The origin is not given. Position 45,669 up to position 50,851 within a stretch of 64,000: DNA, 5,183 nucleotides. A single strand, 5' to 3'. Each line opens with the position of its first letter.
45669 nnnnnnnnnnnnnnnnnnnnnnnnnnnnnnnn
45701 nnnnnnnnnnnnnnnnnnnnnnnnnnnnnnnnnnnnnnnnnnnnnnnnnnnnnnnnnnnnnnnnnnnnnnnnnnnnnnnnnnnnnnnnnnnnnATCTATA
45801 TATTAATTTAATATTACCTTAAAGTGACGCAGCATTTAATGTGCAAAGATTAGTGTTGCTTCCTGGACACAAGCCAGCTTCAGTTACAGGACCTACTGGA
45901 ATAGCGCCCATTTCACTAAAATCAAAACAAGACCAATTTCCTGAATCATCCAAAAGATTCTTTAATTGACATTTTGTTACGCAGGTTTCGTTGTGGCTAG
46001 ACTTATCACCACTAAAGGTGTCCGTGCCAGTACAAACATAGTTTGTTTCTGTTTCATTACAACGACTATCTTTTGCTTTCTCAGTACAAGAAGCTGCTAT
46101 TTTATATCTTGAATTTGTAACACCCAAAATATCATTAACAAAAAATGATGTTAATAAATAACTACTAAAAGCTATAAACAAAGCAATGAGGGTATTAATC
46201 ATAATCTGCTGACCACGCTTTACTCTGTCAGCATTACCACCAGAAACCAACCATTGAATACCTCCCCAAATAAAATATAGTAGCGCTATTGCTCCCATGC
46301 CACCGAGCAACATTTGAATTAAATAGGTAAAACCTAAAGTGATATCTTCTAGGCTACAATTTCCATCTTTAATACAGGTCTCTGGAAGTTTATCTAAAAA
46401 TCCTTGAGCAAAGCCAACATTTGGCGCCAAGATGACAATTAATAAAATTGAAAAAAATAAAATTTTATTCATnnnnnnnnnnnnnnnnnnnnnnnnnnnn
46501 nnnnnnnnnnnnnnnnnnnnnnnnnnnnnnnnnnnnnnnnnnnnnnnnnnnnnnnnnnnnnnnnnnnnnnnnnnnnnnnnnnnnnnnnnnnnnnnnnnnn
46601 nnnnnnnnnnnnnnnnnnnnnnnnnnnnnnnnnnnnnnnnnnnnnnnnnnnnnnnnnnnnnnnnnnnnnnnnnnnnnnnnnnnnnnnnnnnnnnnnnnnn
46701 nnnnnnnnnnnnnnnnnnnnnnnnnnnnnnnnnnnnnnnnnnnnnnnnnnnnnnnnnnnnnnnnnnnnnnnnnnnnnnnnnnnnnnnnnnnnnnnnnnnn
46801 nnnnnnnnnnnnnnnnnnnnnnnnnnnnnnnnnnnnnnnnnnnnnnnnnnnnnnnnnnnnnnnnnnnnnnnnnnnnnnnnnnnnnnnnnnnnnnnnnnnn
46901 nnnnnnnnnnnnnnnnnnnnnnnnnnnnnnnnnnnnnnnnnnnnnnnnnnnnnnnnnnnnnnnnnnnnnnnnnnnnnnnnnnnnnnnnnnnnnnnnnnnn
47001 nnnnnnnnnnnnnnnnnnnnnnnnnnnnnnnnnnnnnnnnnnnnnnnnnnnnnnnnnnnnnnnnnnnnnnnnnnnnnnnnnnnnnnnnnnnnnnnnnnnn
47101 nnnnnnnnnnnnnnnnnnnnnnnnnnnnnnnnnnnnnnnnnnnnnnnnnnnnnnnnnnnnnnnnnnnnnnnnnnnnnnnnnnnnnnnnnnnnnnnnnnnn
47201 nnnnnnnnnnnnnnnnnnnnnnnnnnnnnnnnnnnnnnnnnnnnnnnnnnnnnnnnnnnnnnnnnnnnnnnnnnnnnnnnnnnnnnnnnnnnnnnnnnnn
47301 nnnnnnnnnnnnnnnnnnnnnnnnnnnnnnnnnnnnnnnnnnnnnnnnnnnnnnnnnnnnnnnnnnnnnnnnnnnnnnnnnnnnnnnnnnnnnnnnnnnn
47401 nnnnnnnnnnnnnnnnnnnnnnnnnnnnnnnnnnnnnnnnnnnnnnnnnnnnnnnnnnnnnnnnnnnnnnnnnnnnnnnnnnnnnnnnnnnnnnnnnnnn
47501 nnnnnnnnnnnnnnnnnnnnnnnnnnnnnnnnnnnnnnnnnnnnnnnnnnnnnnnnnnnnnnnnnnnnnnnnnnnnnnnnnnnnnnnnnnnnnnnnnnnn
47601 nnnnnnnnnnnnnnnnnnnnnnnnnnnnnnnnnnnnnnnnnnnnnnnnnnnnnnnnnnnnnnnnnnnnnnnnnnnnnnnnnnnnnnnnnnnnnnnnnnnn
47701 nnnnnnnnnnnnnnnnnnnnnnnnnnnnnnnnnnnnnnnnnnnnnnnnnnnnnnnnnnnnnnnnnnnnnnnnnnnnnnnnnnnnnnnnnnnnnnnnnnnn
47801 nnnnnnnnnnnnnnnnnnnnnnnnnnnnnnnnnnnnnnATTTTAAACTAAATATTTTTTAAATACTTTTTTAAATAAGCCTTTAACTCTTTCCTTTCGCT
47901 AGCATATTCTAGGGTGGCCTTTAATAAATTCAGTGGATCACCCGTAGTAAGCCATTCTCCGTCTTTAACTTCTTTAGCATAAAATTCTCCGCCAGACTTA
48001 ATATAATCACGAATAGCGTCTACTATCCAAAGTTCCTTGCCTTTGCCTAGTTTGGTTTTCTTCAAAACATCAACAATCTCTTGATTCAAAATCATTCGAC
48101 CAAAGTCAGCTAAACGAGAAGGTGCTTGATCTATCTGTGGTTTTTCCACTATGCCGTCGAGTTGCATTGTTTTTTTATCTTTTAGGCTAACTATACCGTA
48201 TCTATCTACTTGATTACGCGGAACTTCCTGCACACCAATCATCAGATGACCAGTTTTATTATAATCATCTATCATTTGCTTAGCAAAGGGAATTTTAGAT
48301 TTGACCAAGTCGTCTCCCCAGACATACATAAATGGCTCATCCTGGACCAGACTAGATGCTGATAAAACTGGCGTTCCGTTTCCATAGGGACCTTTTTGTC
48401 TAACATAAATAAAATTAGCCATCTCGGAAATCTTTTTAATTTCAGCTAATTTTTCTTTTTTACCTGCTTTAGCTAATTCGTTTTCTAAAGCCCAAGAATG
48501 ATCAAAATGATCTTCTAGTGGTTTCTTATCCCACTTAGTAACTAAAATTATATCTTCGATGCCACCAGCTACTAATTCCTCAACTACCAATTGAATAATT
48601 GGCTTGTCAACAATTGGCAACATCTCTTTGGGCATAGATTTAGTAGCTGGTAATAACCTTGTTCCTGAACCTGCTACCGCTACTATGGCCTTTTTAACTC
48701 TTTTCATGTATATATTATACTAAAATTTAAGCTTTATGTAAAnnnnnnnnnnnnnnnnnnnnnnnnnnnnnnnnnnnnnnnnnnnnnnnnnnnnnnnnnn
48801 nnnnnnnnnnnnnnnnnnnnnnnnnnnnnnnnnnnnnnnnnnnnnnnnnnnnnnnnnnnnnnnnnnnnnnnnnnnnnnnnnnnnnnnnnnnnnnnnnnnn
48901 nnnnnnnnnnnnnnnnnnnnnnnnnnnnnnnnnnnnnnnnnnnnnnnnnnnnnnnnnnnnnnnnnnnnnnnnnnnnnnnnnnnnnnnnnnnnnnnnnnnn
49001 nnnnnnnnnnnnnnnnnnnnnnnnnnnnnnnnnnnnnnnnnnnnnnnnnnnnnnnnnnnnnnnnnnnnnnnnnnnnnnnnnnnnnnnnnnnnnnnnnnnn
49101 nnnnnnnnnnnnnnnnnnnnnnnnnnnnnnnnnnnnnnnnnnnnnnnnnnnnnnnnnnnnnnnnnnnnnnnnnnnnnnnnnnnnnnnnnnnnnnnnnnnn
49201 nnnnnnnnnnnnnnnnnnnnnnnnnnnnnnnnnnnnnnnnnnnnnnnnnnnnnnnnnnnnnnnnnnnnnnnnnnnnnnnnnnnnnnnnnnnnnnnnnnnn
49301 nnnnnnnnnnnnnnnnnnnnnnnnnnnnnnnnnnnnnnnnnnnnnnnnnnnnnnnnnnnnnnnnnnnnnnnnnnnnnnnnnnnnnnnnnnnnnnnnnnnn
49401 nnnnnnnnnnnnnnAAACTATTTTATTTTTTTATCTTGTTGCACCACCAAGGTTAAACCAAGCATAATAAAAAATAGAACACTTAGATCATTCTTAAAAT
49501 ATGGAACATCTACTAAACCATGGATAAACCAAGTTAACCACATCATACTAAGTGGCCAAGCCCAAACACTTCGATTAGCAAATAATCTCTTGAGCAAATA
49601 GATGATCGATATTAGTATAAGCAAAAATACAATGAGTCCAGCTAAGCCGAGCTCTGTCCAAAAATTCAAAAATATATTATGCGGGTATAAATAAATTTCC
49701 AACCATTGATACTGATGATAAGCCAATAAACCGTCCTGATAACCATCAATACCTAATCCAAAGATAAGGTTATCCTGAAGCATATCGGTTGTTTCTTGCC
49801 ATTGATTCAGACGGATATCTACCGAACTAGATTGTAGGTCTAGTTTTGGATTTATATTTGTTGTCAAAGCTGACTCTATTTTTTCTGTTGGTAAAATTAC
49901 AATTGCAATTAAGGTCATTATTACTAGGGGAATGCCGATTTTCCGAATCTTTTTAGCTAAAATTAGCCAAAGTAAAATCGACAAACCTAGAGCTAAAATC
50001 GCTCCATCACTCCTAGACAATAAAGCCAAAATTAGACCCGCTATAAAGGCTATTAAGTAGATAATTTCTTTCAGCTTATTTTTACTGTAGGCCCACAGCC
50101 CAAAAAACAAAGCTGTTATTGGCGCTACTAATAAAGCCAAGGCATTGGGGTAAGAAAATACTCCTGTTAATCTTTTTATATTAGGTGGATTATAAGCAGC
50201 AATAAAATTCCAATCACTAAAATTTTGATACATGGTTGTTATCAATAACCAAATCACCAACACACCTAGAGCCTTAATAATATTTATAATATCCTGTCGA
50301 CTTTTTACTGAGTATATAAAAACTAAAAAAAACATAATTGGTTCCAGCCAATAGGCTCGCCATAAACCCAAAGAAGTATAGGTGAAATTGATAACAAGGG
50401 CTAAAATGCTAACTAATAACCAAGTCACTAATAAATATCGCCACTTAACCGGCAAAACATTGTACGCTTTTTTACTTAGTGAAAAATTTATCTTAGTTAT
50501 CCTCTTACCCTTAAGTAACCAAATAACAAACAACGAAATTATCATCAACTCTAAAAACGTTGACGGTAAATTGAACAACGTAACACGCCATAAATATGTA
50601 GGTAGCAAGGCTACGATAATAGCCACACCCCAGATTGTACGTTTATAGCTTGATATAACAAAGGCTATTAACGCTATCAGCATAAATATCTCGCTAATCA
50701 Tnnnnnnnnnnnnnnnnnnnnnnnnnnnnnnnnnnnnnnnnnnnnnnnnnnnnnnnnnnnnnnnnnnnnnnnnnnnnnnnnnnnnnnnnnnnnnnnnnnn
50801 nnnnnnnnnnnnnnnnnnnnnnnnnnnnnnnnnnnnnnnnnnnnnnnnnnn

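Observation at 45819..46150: Cys-rich C-terminal module on the fourth pilin-like paralog: candidate adhesin or tip domain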

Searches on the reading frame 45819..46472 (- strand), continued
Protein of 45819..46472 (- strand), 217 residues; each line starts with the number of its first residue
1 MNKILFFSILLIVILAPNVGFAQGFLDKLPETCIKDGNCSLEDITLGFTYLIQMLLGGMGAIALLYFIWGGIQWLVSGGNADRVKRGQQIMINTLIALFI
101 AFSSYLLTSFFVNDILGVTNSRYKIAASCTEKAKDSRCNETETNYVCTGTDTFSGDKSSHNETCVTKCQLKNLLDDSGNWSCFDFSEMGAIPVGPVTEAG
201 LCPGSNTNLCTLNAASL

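Call 64: find_homologous_proteins(query=L020:10349-10894:+, max_evalue=0.001)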
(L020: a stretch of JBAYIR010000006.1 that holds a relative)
Query L020:10349-10894:+ (182 aa): 15 proteins with E <= 0.001 among 94 candidates.
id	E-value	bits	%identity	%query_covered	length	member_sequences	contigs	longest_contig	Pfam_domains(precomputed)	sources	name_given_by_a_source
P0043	2.5e-118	411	100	100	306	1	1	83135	PF18895.6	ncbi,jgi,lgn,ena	ncbi:MAG: pilin [Patescibacteria group bacterium]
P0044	2.1e-91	323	82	100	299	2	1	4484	PF18895.6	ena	-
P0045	1.1e-79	285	73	99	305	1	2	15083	PF18895.6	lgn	-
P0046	9.6e-76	272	75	87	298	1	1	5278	PF18895.6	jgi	-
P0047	2.0e-67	245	64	98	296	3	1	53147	PF18895.6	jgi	-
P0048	2.3e-67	244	64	99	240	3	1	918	PF18895.6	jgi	-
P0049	9.1e-67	242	64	99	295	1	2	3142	-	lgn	-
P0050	1.8e-65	238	64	98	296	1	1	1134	PF18895.6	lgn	-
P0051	2.5e-62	228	68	83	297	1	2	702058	PF18895.6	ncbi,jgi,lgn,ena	ncbi:MAG: hypothetical protein WCS88_03750 [Patescibacteria group bacterium]|jgi:hypothetical protei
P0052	1.6e-54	202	58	96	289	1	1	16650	PF18895.6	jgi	jgi:hypothetical protein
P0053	2.1e-48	183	77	58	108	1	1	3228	-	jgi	jgi:hypothetical protein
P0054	4.6e-31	126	46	81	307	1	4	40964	-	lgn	-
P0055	2.2e-25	107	46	77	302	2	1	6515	-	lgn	-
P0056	2.2e-9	55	34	73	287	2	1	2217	-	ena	-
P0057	2.8e-7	48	35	64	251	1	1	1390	PF18895.6,PF04956.19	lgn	-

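Call 70: find_encoding_contigs(protein=P0043, flank=10000, max_places=1)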
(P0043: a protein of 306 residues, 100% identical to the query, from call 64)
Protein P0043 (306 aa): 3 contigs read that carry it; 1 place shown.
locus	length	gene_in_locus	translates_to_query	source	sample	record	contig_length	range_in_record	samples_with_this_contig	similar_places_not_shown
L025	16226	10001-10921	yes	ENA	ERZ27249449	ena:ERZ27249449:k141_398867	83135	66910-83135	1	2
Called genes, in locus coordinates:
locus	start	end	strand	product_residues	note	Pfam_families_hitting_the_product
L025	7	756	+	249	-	PF01135:PCMT, PF01209:Ubie_methyltran, PF05175:MTS (weak), PF13489:Methyltransf_23, PF13847:Methyltransf_31, PF08241:Methyltransf_11, PF08242:Methyltransf_12, PF13649:Methyltransf_25, +2 more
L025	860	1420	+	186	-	PF07638:Sigma70_ECF, PF04542:Sigma70_r2, PF08281:Sigma70_r4_2, PF04545:Sigma70_r4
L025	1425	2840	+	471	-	-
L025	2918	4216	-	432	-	PF25059:FN3_DSCAM-DSCAML_C (faint), PF00173:Cyt-b5, PF19077:Big_13 (faint), PF25523:Ig_RIMBP2 (faint), PF00041:fn3, PF18370:RGI_lyase (faint), PF25788:Ig_Rha78A_N (faint), PF00041:fn3, +1 more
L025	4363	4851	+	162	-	PF04542:Sigma70_r2, PF08281:Sigma70_r4_2, PF04545:Sigma70_r4 (weak)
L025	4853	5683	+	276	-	-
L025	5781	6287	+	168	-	-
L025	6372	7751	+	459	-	-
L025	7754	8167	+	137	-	PF04138:GtrA_DPMS_TM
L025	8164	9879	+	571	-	-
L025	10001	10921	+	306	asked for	PF18895:T4SS_pilin (weak)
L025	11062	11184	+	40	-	-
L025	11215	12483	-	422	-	PF00270:DEAD, PF04851:ResIII (weak), PF00271:Helicase_C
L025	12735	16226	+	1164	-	?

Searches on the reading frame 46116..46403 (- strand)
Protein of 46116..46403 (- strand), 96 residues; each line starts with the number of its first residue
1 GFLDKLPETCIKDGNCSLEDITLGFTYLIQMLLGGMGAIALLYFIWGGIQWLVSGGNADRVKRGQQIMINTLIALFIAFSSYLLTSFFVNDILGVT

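Call 49: find_homologous_proteins(query=window:46116-46403:-, max_evalue=0.001)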
Query seq(96 aa): 1 candidates shared short words with the query, none scored E <= 0.001.

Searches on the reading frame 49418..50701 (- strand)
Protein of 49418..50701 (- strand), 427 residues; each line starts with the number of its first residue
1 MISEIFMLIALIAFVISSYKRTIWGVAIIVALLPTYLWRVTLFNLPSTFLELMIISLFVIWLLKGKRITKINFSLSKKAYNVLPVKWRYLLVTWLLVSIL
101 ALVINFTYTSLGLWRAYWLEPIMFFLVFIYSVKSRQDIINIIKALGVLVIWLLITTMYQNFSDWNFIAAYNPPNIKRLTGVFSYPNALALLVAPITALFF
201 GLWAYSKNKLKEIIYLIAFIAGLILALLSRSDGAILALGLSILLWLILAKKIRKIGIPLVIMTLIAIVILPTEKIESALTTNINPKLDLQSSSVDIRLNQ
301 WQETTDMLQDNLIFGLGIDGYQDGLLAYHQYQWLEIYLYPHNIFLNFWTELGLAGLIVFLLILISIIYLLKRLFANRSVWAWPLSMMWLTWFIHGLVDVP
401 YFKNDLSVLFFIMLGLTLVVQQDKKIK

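Call 69: search_protein_families(library=ncbifam, proteins=[window:49418-50701:-], max_evalue=0.01)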
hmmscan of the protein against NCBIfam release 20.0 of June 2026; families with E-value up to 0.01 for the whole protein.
window:49418-50701:- (427 aa): 3 families
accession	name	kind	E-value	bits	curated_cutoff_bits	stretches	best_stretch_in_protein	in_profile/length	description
NF012031.0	PRK15487.1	equivalog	1.3e-08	34.4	277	1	199-393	176-374/404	O-antigen ligase RfaL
TIGR03097.1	PEP_O_lig_1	hypoth_equivalog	9.1e-05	21.5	188.1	1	185-373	167-351/408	putative O-glycosylation ligase, exosortase A system-associated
NF058641.1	TfpM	equivalog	0.00011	21.3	600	1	199-369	154-310/421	O-linking oligosaccharyltransferase TfpM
